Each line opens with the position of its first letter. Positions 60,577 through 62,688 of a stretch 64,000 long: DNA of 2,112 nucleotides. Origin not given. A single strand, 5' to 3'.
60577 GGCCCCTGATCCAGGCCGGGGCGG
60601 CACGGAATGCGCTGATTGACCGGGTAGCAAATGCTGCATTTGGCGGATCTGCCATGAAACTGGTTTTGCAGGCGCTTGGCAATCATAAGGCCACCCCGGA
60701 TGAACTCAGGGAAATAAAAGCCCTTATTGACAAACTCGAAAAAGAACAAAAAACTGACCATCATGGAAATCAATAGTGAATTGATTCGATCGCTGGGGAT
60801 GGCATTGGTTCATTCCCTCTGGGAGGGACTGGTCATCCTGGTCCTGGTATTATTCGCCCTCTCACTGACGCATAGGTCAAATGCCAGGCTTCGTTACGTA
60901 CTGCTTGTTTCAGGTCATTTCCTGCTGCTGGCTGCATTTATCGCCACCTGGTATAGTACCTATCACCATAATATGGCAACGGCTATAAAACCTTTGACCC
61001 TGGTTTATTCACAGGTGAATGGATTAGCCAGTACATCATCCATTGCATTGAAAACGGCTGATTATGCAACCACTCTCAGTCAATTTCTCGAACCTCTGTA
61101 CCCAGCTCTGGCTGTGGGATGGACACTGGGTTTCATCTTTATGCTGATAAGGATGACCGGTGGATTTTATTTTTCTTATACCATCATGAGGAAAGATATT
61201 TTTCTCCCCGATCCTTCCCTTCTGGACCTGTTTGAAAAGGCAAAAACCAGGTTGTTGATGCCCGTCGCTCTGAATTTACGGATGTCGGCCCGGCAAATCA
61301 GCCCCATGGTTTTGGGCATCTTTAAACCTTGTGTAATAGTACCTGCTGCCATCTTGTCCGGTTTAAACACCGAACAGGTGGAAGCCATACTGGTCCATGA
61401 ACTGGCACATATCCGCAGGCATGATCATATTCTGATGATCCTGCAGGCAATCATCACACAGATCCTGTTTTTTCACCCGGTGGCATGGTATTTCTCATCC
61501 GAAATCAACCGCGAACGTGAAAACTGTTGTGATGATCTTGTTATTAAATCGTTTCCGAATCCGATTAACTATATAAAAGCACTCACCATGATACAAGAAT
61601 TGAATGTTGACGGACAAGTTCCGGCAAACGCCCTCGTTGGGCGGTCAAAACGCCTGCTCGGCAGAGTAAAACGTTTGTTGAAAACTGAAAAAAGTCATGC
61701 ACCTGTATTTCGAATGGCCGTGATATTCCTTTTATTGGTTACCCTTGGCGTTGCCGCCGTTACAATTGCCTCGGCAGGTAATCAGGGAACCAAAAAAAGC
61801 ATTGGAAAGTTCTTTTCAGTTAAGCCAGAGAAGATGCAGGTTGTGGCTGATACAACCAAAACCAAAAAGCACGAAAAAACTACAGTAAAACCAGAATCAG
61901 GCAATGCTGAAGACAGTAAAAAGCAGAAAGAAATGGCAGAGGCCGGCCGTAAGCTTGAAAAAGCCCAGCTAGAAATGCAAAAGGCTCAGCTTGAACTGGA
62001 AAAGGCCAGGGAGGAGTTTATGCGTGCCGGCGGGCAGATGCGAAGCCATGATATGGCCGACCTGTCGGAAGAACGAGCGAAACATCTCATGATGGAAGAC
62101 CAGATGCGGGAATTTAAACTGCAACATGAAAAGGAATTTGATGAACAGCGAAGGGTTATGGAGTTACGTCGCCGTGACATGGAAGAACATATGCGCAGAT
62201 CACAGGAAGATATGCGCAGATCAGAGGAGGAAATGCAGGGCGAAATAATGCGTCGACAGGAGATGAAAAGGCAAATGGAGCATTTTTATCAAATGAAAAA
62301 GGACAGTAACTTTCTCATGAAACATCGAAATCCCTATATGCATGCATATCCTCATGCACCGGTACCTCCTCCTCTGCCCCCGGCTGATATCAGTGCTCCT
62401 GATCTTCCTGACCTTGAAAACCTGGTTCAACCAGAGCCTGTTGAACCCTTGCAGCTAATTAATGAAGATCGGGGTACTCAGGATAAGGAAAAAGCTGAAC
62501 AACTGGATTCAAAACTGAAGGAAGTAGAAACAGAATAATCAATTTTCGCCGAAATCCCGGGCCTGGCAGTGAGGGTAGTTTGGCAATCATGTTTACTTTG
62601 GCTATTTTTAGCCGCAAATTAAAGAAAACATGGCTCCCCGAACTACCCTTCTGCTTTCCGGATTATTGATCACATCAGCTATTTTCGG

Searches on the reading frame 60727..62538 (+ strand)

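Call 3: search_protein_families(library=pfam, proteins=[window:60727-62538:+], max_evalue=0.01)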
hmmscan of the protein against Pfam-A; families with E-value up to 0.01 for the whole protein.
window:60727-62538:+ (603 aa): 2 families
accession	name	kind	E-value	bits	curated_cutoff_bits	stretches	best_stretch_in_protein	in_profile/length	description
PF05569.17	Peptidase_M56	-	2.9e-31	109.2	31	1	35-315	12-294/296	BlaR1 peptidase M56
PF01435.24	Peptidase_M48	-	5.6e-07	30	20.3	1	202-264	48-113/186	Peptidase family M48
